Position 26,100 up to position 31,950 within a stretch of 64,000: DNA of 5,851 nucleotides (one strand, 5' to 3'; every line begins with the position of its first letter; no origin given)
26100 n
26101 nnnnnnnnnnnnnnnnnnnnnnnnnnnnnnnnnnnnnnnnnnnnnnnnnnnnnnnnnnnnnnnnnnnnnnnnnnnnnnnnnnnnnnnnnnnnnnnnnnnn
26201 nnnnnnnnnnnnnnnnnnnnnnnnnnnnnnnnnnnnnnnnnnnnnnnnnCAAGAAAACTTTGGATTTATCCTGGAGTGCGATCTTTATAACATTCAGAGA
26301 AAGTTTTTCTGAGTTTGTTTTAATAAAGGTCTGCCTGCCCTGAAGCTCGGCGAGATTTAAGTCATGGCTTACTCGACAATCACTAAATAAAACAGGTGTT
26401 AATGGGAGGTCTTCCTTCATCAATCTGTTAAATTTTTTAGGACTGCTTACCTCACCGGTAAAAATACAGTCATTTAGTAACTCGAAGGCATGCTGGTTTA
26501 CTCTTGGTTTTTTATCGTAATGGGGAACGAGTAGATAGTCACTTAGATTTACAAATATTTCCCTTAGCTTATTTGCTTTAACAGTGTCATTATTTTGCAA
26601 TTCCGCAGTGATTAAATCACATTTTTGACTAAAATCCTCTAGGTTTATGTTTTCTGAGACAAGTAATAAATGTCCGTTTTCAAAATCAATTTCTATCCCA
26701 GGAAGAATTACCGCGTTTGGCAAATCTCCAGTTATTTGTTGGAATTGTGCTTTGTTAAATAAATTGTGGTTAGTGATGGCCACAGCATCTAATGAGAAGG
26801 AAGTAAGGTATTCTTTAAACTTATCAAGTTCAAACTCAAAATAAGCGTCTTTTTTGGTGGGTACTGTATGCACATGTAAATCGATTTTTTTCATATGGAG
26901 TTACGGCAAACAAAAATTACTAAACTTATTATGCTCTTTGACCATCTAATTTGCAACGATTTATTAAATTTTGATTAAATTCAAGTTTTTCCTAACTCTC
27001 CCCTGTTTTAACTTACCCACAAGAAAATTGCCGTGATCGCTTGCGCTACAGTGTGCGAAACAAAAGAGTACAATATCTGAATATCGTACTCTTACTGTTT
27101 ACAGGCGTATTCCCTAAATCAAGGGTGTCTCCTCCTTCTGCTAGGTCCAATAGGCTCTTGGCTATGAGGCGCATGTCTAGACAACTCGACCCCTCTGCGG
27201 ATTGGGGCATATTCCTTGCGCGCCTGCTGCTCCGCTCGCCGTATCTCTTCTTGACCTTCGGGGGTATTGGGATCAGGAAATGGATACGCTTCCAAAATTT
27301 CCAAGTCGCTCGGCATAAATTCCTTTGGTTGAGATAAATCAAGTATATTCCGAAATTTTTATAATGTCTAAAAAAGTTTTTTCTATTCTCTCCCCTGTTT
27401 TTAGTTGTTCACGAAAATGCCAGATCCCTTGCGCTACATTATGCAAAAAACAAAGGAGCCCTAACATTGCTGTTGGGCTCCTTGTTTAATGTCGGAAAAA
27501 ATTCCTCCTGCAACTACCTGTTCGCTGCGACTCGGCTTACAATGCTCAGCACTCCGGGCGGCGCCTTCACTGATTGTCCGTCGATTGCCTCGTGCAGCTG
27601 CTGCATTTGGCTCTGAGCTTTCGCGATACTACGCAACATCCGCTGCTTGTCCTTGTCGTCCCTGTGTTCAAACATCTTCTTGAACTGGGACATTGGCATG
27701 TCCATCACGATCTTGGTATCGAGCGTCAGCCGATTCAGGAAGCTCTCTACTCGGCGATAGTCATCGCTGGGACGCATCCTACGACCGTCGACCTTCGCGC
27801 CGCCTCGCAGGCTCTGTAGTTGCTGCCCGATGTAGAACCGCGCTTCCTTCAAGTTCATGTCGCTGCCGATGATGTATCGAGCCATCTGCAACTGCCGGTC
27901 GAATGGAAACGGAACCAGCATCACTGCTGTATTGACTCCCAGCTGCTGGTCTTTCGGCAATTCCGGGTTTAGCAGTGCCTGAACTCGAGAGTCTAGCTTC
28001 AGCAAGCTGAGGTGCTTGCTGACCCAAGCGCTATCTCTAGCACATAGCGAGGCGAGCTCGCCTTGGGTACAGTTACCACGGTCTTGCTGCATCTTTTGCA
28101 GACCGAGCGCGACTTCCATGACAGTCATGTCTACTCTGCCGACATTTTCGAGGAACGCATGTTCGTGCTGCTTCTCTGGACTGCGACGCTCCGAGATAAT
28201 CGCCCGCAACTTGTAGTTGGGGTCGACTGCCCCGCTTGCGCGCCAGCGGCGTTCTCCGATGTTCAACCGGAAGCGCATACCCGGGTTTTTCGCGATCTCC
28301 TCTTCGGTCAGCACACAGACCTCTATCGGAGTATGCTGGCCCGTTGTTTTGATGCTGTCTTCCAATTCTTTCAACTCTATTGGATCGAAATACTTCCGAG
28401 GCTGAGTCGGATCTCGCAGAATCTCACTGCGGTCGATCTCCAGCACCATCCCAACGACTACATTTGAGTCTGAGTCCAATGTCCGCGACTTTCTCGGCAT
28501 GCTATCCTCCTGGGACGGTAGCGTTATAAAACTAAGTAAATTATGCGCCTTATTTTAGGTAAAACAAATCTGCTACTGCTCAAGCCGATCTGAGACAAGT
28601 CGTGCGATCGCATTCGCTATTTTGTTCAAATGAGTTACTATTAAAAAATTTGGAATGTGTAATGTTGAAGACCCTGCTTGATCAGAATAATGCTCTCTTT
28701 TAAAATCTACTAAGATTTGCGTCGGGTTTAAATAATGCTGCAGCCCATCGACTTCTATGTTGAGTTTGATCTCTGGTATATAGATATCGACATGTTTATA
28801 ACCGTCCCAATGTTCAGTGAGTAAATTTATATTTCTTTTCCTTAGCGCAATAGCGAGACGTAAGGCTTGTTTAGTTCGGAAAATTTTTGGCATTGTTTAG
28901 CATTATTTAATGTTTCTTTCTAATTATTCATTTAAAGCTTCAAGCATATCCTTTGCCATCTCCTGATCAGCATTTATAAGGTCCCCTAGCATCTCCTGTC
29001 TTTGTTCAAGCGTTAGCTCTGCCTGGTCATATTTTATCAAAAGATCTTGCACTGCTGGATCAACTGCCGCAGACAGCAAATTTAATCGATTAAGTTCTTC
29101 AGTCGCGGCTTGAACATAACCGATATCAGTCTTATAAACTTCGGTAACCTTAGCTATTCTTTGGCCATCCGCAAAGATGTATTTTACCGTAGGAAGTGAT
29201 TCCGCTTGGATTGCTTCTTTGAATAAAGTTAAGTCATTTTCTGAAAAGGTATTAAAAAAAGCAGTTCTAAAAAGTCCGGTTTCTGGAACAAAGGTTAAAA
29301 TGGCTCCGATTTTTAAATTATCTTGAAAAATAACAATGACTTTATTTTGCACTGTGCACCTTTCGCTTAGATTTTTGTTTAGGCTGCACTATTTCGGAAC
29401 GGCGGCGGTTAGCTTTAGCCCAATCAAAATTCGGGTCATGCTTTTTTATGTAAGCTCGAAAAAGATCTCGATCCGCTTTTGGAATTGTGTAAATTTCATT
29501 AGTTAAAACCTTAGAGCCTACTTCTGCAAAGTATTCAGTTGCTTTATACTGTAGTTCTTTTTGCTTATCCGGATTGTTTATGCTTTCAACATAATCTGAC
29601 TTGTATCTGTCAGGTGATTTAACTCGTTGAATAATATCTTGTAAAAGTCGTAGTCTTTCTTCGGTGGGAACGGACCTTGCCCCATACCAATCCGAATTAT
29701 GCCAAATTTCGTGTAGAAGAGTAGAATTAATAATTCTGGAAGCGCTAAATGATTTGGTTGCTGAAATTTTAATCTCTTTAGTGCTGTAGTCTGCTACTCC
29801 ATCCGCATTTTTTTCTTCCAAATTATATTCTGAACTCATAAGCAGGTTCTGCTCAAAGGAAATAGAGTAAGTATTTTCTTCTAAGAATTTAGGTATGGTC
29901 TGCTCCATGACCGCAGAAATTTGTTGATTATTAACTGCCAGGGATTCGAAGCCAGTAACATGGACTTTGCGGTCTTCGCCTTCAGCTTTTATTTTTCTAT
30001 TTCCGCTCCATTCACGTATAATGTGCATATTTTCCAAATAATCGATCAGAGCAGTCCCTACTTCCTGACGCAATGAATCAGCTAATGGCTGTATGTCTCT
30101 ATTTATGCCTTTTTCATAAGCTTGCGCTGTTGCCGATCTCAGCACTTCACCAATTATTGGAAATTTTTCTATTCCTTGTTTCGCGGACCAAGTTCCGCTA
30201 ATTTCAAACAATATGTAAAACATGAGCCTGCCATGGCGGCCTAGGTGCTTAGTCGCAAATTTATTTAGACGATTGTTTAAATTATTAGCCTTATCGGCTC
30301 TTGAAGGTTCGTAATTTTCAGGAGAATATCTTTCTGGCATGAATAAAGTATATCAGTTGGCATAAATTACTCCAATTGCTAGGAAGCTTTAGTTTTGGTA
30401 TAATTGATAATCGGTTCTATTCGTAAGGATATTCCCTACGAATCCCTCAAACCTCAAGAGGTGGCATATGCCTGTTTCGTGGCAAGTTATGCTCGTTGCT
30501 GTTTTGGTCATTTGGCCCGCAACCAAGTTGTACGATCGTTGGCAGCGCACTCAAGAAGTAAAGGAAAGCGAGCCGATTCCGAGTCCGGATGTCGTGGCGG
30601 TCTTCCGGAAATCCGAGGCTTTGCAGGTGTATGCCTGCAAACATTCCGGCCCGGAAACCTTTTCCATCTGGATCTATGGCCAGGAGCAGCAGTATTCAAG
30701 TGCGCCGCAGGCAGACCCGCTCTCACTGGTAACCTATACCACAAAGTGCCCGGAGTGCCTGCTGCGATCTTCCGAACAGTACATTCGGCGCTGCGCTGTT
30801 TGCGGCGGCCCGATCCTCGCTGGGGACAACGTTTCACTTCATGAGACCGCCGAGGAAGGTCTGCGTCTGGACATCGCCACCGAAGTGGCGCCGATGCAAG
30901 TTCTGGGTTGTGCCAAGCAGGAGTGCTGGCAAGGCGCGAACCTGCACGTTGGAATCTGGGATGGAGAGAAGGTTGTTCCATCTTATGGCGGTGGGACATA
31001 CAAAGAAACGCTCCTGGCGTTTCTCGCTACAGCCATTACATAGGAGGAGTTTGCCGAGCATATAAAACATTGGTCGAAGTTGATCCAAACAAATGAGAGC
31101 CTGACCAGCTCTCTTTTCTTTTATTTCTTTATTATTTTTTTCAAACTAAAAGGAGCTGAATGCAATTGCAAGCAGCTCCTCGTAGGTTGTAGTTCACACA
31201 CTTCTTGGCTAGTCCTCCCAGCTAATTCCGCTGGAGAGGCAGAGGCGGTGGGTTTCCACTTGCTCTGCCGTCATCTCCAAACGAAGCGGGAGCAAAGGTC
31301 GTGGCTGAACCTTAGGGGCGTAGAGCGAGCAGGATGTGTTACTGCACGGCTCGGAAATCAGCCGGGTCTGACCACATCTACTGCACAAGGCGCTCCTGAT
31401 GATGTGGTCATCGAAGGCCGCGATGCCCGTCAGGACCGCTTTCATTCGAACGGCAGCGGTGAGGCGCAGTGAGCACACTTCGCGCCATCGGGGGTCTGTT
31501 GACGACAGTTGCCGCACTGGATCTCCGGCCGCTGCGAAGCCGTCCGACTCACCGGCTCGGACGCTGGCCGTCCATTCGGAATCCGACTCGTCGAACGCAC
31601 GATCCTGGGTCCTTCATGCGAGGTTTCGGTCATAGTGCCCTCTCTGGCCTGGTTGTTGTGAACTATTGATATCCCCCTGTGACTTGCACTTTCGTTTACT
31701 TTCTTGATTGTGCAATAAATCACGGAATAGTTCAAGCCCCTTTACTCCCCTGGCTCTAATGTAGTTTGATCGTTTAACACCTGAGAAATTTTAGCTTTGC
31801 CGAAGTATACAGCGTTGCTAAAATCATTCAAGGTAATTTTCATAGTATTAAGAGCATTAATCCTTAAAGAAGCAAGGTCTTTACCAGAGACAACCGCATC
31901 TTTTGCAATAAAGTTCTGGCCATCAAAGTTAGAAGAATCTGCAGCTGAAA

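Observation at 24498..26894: PHP-domain phosphoesterase fused to an ABC/SMC-like ATPase plus a tightly linked 114-aa partner: a Ppl-like candidate anti-phage defence operon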

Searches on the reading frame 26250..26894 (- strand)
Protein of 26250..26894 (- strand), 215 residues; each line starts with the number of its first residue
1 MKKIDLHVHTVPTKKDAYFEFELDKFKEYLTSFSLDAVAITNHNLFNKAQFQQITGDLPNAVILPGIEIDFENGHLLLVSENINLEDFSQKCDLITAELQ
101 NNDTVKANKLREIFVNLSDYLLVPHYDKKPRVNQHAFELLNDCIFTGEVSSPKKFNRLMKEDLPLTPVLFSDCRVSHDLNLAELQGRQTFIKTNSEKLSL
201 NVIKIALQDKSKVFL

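Call 94: search_solved_structures(query=window:26250-26894:-, max_evalue=10, show_alignments=4)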
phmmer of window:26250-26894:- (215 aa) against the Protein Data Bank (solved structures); distinct sequences matched with E-value up to 10: 0.

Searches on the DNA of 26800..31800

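Call 67: search_rna_families(source=window, start=26800, end=31800, threshold=evalue, max_evalue=1)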
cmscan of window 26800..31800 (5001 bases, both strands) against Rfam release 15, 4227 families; matches with E-value up to 1: 1.
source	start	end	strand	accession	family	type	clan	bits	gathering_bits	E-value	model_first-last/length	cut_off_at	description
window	27443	27483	-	RF00489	ctRNA_p42d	Gene; antisense;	-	25.2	50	0.03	1-46/46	no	ctRNA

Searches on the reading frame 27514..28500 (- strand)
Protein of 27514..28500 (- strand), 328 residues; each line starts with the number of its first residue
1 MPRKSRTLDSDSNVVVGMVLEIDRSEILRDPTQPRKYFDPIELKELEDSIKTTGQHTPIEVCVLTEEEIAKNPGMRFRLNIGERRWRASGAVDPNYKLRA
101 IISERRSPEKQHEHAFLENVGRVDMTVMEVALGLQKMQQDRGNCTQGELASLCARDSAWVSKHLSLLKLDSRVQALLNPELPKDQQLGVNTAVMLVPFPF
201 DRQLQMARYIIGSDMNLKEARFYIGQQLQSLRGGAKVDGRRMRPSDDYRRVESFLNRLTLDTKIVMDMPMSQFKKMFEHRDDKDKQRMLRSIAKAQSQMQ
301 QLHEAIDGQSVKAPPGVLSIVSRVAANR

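Call 3: search_protein_families(library=pfam, proteins=[window:27514-28500:-], max_evalue=0.01)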
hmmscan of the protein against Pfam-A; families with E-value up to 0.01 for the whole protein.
window:27514-28500:- (328 aa): 3 families
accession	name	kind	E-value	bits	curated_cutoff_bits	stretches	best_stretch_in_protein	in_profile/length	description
PF02195.25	ParB_N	-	3e-10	40.4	26.3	1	20-120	4-94/95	ParB N-terminal domain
PF17762.8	HTH_ParB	-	9.1e-09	35.8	22.6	1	124-224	2-97/102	ParB HTH domain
PF08535.16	KorB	-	0.0043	17.4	22.3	1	143-186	3-46/89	KorB domain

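Call 4: search_protein_families(library=padloc, proteins=[window:27514-28500:-], max_evalue=0.01)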
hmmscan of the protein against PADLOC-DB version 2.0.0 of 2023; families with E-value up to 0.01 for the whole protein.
window:27514-28500:- (328 aa): 0 families

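Call 33: search_protein_families(library=phrogs, proteins=[window:27514-28500:-], max_evalue=0.01)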
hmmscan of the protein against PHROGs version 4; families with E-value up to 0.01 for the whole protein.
window:27514-28500:- (328 aa): 5 families
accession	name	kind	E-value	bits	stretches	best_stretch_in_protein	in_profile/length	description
phrog_3264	-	DNA, RNA and nucleotide metabolism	2.1e-18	68.1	1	31-175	60-193/337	ParB-like partition protein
phrog_4715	-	DNA, RNA and nucleotide metabolism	5.2e-12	46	1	19-221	147-355/630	ParB-like partition protein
phrog_6218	-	DNA, RNA and nucleotide metabolism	5.3e-08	33.4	1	22-174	8-149/506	ParB-like partition protein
phrog_18726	-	unknown function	0.0027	17.4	1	27-91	11-82/572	-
phrog_1033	-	DNA, RNA and nucleotide metabolism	0.0085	16.9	0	34-196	49-200/334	ParB-like partition protein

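Call 95: find_homologous_proteins(query=window:27514-28500:-, max_evalue=0.001)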
Query window:27514-28500:- (328 aa): 2 proteins with E <= 0.001 among 1209 candidates.
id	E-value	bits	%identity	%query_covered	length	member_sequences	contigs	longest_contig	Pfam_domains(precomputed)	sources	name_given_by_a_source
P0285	7.8e-213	723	100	100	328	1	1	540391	PF17762.9,PF02195.27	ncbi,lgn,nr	ncbi:MAG: ParB-like partition protein [Candidatus Doudnabacteria bacterium]|nr:ParB-like partition p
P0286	4.5e-11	61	30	68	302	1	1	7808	PF17762.9,PF23552.3,PF02195.27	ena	-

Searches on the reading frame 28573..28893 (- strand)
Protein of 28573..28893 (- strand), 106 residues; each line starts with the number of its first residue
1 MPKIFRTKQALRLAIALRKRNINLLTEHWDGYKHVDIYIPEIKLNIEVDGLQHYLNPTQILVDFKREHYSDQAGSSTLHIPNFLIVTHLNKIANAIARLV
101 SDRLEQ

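Call 3: search_protein_families(library=pfam, proteins=[window:28573-28893:-], max_evalue=0.01)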
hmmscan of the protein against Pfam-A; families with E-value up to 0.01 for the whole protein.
window:28573-28893:- (106 aa): 1 family
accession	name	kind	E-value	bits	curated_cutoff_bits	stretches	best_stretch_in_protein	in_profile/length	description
PF04480.18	DUF559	-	0.0032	17.7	20.6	1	35-98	46-106/109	Protein of unknown function (DUF559)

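Call 4: search_protein_families(library=padloc, proteins=[window:28573-28893:-], max_evalue=0.01)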
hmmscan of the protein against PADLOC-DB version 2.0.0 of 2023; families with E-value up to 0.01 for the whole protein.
window:28573-28893:- (106 aa): 2 families
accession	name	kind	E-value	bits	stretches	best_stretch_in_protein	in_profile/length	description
PDLC03210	mREase_II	-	2.2e-05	21.9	1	32-101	52-120/294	Type II methyl-directed restriction enzyme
PDLC02868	DpdF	-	0.00085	15.1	1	33-94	82-142/1078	DpdF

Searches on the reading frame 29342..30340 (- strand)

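Call 3: search_protein_families(library=pfam, proteins=[window:29342-30340:-], max_evalue=0.01)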
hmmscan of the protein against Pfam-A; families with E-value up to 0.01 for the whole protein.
window:29342-30340:- (332 aa): 0 families

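Call 4: search_protein_families(library=padloc, proteins=[window:29342-30340:-], max_evalue=0.01)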
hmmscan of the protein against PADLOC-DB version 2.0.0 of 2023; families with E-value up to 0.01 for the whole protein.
window:29342-30340:- (332 aa): 0 families

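Call 33: search_protein_families(library=phrogs, proteins=[window:29342-30340:-], max_evalue=0.01)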
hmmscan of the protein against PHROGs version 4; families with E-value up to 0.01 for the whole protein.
window:29342-30340:- (332 aa): 1 family
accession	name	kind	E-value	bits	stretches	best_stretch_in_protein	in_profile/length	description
phrog_1233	-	unknown function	2.2e-05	24.7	1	157-214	18-71/306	-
